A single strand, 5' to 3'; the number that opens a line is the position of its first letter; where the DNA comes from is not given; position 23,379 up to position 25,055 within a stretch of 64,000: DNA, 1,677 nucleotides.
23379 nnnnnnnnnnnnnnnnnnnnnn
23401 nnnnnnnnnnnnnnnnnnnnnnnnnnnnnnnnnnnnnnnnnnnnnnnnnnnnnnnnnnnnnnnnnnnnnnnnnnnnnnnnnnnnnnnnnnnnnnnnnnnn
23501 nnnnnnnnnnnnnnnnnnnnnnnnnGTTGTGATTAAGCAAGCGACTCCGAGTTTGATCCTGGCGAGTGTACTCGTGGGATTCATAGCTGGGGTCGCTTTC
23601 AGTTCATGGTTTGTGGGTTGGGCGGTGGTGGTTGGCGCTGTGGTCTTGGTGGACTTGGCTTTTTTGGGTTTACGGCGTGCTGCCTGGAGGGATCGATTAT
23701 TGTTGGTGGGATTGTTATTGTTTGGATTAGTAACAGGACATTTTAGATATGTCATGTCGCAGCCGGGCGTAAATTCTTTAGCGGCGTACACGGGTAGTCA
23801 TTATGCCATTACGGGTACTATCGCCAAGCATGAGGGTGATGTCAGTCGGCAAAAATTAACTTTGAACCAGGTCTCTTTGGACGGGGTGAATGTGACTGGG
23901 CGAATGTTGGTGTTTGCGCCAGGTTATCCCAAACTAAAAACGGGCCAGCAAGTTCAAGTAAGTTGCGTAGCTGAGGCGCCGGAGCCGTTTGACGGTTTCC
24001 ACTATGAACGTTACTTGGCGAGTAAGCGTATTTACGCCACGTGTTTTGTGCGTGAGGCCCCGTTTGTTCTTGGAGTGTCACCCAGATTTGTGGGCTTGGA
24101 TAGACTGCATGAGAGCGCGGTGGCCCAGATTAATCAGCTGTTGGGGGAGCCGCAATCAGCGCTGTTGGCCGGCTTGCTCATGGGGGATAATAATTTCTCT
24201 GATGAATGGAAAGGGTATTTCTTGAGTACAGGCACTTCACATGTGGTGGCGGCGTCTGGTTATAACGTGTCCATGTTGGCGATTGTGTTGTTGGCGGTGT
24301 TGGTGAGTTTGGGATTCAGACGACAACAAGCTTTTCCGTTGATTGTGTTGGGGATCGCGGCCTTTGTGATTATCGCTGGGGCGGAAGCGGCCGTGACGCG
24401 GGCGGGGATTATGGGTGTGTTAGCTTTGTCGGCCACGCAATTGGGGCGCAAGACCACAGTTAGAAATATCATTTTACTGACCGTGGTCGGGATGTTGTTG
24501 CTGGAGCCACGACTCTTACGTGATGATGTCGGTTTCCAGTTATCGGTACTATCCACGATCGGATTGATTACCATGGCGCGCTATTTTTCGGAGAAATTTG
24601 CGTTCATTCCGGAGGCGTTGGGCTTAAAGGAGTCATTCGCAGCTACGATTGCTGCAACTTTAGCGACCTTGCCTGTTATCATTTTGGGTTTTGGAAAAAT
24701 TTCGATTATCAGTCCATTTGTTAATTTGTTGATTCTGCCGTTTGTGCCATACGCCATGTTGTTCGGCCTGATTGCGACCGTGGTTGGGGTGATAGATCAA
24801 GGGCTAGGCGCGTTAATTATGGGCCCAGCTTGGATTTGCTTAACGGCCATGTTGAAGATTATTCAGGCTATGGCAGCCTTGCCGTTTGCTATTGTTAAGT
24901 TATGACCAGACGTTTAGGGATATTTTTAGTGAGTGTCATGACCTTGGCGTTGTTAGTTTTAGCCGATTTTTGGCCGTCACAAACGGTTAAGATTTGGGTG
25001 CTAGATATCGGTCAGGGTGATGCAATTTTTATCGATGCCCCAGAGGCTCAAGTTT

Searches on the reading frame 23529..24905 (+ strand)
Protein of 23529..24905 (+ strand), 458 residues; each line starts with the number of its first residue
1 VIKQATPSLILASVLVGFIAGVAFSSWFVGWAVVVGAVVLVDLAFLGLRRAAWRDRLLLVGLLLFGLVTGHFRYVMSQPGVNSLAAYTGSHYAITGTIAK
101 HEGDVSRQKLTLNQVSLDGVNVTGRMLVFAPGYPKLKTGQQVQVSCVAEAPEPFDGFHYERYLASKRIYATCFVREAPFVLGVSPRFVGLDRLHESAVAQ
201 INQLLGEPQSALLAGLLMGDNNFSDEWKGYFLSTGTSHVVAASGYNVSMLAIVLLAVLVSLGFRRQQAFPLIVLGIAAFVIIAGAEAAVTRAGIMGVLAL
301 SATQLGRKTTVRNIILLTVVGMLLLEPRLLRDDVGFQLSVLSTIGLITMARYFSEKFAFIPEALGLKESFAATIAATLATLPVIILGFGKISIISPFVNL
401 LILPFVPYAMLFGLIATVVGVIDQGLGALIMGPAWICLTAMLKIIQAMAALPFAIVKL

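Call 73: search_protein_families(library=pfam, proteins=[window:23529-24905:+], max_evalue=0.00001)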
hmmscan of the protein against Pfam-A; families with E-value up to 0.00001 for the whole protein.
window:23529-24905:+ (458 aa): 2 families
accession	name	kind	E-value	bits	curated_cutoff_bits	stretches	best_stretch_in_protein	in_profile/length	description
PF03772.21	Competence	-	1.3e-39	136.7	23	1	216-457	1-244/270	Competence protein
PF13567.11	DUF4131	-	3.6e-17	63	31.6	1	31-178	6-163/165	Domain of unknown function (DUF4131)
